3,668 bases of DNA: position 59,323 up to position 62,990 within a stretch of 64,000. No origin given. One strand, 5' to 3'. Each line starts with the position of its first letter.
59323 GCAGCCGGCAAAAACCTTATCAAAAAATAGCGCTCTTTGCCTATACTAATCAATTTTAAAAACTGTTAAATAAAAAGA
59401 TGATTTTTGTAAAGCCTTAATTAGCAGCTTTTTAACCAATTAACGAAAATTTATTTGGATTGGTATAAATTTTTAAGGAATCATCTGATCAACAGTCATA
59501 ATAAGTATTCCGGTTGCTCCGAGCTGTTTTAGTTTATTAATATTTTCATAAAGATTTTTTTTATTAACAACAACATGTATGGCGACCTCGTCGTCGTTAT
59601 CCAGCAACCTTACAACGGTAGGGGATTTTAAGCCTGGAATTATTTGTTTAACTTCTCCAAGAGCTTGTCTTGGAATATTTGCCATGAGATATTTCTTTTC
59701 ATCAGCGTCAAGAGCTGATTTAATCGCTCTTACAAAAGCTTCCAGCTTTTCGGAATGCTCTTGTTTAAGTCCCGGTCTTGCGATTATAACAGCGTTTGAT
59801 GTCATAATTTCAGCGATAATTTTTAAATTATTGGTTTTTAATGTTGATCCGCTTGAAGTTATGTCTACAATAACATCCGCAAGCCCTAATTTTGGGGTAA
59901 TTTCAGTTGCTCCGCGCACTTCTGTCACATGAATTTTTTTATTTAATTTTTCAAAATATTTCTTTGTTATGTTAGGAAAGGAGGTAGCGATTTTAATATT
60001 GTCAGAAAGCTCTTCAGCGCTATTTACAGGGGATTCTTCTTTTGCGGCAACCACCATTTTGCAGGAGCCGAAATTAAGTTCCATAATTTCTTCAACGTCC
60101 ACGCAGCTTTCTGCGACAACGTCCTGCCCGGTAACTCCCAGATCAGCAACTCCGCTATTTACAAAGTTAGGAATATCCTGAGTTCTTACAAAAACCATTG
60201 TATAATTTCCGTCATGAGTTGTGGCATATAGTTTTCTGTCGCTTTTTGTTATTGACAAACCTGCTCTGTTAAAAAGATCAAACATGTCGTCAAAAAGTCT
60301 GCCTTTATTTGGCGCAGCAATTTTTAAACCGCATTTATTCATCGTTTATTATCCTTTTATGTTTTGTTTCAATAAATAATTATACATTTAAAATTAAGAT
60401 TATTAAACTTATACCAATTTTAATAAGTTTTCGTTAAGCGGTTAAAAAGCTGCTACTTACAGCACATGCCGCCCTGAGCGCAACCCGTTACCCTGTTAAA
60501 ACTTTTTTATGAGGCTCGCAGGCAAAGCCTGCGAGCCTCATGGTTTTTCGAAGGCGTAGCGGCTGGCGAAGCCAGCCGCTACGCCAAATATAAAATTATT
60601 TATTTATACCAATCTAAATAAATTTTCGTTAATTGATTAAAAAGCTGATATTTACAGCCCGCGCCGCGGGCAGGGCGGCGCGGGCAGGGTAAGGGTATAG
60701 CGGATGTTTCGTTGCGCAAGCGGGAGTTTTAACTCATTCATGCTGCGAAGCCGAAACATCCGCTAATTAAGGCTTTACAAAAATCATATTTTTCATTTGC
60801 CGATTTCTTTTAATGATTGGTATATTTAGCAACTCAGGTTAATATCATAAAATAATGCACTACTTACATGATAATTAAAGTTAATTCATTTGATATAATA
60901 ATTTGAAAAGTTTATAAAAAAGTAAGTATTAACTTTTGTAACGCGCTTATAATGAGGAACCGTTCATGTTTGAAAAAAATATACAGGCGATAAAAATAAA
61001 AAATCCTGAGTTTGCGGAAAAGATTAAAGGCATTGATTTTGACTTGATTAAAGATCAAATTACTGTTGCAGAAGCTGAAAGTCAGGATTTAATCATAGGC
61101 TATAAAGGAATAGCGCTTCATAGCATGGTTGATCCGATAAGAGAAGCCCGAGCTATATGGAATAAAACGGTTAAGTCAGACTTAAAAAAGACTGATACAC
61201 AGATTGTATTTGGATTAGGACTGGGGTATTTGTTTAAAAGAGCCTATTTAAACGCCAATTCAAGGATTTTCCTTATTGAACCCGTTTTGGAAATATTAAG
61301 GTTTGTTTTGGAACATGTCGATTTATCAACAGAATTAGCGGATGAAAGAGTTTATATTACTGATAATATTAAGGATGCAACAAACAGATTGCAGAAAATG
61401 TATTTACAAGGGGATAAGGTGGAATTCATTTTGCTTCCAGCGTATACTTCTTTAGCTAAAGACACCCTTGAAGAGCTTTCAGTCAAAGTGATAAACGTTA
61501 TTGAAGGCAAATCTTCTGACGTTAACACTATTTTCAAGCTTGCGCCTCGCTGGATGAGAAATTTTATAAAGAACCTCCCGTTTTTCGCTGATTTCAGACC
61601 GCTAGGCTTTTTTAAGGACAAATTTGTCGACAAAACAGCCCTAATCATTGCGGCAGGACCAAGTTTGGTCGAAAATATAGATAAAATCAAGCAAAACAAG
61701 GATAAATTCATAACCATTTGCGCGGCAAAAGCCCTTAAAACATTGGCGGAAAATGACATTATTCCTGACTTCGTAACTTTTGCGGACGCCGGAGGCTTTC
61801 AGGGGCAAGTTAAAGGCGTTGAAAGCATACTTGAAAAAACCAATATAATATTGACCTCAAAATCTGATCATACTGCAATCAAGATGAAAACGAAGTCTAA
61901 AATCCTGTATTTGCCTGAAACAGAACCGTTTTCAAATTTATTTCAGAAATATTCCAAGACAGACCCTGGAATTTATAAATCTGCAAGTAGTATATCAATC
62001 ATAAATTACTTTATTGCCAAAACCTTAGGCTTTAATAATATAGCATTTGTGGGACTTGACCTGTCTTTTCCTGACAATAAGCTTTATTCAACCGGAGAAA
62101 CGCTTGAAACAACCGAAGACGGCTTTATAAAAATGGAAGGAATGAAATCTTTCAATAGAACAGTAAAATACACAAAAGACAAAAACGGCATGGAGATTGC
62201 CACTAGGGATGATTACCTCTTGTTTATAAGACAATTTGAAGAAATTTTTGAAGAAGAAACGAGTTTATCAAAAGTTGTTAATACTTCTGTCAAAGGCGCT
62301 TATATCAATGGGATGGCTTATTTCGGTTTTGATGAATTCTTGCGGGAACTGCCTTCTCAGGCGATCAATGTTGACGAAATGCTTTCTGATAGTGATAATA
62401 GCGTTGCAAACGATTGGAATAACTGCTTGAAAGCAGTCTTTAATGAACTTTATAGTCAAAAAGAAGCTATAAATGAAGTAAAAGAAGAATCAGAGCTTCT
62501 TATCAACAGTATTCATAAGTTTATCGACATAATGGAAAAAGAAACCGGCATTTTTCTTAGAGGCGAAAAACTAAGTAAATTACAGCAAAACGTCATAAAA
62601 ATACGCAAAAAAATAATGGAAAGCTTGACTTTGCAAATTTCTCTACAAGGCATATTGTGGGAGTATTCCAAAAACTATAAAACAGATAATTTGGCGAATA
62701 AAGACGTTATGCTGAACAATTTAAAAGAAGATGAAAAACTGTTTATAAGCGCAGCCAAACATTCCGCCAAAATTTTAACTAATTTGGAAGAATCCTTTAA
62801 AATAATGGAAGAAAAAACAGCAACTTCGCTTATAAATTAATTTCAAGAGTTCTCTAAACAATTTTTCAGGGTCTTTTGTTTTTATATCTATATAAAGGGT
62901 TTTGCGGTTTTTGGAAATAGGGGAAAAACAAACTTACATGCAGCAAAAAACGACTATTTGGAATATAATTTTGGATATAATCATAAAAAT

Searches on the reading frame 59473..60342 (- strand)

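Call 17: search_protein_families(library=pfam, proteins=[window:59473-60342:-])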
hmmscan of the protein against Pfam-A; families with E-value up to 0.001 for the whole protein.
window:59473-60342:- (289 aa): 3 families
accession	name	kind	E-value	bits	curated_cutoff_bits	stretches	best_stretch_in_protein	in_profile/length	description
PF01634.23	HisG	-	6.7e-54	182.5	25.5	1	53-208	1-157/158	ATP phosphoribosyltransferase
PF08029.16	HisG_C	-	1.8e-22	79.6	23.5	1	213-284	1-71/73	HisG, C-terminal domain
PF09084.16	NMT1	-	0.00022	21.6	20.5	0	56-212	33-207/216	NMT1/THI5 like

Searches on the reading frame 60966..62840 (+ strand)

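Call 17: search_protein_families(library=pfam, proteins=[window:60966-62840:+])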
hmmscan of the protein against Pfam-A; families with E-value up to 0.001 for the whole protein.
window:60966-62840:+ (624 aa): 1 family
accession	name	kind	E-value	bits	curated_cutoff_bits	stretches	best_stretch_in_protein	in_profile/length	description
PF01973.23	MptE-like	-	1.4e-31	110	34.6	1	198-370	1-170/171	6-hydroxymethylpterin diphosphokinase MptE-like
